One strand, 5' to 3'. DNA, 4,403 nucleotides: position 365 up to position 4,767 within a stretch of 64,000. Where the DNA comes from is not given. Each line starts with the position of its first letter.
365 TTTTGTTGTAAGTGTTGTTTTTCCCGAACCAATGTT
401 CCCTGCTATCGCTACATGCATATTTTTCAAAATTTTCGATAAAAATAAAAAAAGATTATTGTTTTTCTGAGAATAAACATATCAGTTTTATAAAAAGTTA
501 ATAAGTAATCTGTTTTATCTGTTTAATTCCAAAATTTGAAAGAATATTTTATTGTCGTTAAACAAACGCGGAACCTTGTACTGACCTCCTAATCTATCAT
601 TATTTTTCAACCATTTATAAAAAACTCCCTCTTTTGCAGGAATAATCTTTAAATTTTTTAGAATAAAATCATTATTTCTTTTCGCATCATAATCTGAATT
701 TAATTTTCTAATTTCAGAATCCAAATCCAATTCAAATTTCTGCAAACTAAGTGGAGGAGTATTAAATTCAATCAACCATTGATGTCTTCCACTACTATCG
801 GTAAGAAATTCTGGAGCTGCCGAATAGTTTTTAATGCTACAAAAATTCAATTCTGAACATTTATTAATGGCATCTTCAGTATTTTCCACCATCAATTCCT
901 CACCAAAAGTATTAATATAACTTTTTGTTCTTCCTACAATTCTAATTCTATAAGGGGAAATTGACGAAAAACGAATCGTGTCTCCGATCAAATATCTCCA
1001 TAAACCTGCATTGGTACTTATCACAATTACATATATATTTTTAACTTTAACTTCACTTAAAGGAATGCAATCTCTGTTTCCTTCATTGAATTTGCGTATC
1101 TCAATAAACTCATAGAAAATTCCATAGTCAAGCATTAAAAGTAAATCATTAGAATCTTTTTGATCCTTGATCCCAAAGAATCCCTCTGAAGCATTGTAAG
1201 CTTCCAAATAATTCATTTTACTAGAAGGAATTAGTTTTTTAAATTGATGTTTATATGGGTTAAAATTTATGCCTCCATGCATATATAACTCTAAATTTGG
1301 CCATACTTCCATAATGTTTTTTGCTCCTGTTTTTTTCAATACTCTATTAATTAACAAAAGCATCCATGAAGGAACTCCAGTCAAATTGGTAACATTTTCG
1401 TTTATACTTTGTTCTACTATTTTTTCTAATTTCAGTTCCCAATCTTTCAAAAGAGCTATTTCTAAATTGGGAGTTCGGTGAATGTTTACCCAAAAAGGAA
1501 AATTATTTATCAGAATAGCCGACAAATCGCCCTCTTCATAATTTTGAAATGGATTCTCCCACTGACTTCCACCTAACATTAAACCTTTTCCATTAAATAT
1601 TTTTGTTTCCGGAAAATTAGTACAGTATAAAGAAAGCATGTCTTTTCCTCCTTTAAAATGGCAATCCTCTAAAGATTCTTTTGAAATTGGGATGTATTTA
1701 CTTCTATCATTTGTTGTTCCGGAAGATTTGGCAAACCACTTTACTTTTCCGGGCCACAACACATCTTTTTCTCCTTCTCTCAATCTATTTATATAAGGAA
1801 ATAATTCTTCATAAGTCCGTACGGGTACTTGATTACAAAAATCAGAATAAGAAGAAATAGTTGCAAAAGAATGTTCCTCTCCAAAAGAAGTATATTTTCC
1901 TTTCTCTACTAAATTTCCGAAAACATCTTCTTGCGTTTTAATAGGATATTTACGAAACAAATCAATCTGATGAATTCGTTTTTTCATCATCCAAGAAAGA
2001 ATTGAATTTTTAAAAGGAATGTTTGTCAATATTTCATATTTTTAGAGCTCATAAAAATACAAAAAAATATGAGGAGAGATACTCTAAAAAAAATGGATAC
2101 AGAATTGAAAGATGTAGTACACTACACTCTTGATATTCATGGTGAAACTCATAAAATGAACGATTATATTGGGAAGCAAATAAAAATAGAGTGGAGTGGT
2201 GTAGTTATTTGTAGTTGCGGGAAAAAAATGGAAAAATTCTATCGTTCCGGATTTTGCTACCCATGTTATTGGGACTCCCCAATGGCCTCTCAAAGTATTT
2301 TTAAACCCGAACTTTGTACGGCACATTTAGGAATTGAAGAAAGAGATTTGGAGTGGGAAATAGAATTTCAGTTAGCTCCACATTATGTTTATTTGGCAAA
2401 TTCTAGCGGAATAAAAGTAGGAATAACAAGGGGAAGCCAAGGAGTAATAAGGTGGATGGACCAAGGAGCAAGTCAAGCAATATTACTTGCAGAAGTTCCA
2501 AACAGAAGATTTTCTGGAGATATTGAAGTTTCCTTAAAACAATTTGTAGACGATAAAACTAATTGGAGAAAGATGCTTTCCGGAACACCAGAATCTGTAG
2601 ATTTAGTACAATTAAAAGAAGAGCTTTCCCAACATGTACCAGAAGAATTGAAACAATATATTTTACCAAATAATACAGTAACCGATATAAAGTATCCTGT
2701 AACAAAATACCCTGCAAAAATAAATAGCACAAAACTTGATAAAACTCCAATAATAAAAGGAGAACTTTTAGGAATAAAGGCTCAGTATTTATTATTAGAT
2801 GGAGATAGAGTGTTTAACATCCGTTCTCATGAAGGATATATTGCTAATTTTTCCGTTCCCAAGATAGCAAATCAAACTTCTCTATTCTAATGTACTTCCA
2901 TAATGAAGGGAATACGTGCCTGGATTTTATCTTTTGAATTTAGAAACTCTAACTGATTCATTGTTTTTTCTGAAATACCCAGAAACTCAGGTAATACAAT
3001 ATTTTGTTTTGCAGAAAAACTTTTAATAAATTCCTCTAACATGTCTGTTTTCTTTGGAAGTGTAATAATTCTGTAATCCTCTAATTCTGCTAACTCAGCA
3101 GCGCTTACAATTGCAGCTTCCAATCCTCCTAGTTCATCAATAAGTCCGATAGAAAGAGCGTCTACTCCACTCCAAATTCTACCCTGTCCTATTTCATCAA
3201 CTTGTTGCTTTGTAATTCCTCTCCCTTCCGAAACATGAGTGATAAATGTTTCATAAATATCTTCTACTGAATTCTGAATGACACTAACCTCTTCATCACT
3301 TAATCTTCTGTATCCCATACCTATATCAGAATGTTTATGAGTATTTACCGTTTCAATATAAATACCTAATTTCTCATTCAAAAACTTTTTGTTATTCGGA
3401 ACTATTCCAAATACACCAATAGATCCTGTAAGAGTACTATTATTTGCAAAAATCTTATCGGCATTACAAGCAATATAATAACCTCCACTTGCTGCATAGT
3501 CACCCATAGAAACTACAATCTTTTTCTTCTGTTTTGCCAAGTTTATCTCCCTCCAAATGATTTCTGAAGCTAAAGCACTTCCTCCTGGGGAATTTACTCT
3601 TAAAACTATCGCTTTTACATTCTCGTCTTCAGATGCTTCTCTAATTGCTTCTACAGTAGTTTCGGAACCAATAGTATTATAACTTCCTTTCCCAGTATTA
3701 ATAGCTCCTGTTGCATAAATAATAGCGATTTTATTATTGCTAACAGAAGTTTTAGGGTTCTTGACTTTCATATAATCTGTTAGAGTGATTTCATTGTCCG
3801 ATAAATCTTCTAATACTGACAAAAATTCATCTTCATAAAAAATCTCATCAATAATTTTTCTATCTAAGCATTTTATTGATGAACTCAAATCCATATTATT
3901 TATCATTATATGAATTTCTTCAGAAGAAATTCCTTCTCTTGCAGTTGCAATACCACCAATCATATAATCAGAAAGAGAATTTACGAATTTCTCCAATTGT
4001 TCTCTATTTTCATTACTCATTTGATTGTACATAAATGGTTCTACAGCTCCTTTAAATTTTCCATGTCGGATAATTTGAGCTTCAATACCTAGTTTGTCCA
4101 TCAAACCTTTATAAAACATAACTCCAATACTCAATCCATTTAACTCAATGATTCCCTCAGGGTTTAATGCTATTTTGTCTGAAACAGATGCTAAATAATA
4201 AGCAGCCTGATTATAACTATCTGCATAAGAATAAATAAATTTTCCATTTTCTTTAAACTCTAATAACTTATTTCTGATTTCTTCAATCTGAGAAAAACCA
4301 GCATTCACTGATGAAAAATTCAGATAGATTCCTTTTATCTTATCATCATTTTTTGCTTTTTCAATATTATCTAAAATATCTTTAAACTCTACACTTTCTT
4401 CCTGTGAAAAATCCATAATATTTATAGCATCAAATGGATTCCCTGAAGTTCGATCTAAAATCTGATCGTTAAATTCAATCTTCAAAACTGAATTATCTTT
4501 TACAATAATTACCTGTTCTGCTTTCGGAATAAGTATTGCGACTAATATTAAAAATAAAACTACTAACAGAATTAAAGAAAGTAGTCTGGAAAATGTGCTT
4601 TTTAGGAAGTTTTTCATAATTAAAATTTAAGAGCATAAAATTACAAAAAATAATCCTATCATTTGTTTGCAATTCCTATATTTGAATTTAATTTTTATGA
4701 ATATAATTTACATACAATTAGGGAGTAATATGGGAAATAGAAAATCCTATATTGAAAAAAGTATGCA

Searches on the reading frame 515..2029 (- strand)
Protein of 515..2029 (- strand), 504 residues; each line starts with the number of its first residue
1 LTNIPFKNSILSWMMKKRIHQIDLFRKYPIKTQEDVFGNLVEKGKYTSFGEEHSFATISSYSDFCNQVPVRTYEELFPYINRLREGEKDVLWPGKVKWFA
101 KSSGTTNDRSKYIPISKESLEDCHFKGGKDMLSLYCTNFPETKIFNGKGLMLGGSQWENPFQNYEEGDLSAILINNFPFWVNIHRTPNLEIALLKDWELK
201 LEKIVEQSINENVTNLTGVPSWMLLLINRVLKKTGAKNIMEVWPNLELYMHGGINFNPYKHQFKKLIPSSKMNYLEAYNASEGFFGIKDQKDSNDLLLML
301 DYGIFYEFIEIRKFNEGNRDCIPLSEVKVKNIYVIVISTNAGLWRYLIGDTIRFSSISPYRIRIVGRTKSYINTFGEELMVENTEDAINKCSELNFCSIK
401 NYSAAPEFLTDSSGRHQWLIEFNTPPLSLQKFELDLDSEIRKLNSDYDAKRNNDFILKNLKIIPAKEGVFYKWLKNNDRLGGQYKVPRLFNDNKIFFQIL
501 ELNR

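Call 53: search_protein_families(library=pfam, proteins=[window:515-2029:-], max_evalue=0.001)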
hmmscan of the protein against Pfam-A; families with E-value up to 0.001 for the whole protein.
window:515-2029:- (504 aa): 3 families
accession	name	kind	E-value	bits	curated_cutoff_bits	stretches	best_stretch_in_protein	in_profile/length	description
PF03321.19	GH3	-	8.4e-61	206.3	23.6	1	18-272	1-304/304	GH3 family N-terminal domain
PF23572.1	GH3_C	-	1.1e-20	74.9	23.6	1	383-493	2-118/119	GH3 family C-terminal domain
PF23571.1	GH3_M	-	2.7e-17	63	23.6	1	298-367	2-75/75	GH3 family central domain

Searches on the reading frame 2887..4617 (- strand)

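Call 53: search_protein_families(library=pfam, proteins=[window:2887-4617:-], max_evalue=0.001)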
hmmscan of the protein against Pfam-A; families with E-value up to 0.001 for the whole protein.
window:2887-4617:- (576 aa): 4 families
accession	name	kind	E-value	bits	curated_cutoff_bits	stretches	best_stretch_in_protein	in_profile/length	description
PF01343.23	Peptidase_S49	-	9.8e-72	240.4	24.9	2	361-512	3-153/154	Peptidase family S49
PF01972.22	SDH_protease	-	4e-09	36.3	31.3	1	317-399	77-154/286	ClpP-like SDH-type serine proteinase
PF25145.1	NfeD1b_N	-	2.3e-07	31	40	1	324-402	22-97/189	NfeD1b, N-terminal domain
PF00574.28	CLP_protease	-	0.00042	20.7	20.2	0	324-388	36-98/182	Clp protease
